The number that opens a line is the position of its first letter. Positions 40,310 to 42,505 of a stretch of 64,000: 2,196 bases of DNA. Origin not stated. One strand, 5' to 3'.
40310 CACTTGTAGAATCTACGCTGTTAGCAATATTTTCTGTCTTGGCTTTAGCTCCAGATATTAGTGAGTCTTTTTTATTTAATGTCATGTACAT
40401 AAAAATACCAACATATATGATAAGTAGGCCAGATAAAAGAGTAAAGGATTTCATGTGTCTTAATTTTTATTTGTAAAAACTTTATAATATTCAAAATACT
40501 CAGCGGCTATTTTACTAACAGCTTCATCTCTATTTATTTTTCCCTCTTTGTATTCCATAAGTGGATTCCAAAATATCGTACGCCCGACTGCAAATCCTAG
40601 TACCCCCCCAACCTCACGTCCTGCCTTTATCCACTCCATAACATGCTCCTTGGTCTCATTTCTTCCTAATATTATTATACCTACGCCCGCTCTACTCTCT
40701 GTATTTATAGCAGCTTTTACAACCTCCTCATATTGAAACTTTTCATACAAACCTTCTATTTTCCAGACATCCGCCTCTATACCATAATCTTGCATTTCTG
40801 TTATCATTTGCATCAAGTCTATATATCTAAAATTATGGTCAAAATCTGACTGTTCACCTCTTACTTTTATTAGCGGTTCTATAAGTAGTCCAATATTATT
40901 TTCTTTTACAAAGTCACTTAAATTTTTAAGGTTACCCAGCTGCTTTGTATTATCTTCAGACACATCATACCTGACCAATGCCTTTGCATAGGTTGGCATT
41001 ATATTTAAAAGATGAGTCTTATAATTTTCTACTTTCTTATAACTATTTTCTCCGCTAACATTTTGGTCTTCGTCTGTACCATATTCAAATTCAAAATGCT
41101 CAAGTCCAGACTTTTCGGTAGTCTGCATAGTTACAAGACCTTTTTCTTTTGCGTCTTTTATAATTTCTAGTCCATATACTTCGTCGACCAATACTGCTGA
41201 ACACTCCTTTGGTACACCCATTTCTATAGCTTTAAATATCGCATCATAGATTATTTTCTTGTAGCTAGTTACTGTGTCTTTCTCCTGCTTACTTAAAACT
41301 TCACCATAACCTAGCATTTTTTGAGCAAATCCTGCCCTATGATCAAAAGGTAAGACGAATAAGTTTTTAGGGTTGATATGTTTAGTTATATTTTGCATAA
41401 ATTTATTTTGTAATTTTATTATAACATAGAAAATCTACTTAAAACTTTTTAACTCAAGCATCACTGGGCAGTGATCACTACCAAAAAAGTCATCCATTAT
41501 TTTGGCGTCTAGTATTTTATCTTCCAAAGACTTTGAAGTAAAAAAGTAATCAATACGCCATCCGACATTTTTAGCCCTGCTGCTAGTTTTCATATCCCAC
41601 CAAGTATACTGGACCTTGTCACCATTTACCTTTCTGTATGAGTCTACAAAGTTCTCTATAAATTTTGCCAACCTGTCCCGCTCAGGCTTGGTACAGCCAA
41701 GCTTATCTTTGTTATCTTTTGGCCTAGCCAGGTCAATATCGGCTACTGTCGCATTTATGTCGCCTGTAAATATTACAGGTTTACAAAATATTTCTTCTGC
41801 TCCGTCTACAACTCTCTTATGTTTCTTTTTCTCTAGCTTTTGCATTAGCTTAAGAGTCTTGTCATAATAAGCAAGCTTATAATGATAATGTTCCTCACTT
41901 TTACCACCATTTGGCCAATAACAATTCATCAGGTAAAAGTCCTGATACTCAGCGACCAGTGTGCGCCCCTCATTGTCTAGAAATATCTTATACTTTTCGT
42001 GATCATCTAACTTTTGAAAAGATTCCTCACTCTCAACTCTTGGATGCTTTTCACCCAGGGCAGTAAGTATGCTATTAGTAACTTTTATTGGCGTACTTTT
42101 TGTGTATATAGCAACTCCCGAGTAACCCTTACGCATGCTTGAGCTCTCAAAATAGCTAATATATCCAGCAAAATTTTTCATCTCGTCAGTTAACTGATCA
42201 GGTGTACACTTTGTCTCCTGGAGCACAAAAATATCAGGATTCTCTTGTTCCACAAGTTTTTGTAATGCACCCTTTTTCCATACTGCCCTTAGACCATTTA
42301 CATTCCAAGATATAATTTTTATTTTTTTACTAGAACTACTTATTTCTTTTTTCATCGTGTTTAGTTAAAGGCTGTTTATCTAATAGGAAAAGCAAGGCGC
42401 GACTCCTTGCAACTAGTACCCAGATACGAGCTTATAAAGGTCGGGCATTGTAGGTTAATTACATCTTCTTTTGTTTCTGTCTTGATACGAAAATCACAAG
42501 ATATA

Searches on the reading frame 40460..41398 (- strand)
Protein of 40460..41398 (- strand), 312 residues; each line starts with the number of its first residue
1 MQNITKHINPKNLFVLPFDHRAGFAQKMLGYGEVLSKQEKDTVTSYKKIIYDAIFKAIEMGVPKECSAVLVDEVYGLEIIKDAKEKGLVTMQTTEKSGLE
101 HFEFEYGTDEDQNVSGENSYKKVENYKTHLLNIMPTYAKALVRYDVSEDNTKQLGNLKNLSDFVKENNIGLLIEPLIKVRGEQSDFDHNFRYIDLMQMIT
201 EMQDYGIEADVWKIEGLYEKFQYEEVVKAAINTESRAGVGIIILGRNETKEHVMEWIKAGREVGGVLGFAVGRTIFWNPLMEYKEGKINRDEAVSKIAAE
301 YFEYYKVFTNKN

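Call 59: search_protein_families(library=ncbifam, proteins=[window:40460-41398:-], max_evalue=0.001)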
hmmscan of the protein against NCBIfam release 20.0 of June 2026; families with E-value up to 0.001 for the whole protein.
window:40460-41398:- (312 aa): 2 families
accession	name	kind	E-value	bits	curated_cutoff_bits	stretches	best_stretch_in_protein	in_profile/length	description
NF047869.1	myo_kin_aldol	exception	1.1e-08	34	600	1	11-258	360-582/586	bifunctional 5-dehydro-2-deoxygluconokinase/5-dehydro-2-deoxyphosphogluconate aldolase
NF009498.0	PRK12858.1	subfamily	5.3e-06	25.6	184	1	3-303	11-310/342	tagatose 1,6-diphosphate aldolase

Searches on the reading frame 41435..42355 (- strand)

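Call 59: search_protein_families(library=ncbifam, proteins=[window:41435-42355:-], max_evalue=0.001)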
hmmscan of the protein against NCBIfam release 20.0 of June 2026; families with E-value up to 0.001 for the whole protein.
window:41435-42355:- (306 aa): 6 families
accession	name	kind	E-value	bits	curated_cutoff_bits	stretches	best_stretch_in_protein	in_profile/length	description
TIGR00633.1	xth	equivalog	3.2e-72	243.1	99.05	1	12-303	1-255/255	exodeoxyribonuclease III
TIGR00195.1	exoDNase_III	equivalog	1.1e-67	228.4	182.55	1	12-302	1-254/254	exodeoxyribonuclease III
NF010489.0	PRK13911.1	equivalog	8.6e-51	173.1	503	2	127-302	86-249/250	exodeoxyribonuclease III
NF008733.0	PRK11756.1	equivalog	5.5e-30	104.5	280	1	12-303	1-268/269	exodeoxyribonuclease III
NF003842.0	PRK05421.1-4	equivalog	1.4e-09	37.7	144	1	6-99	26-119/259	endonuclease/exonuclease/phosphatase family protein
NF003840.0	PRK05421.1-2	equivalog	0.00041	19.5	163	0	6-92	56-139/282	endonuclease/exonuclease/phosphatase family protein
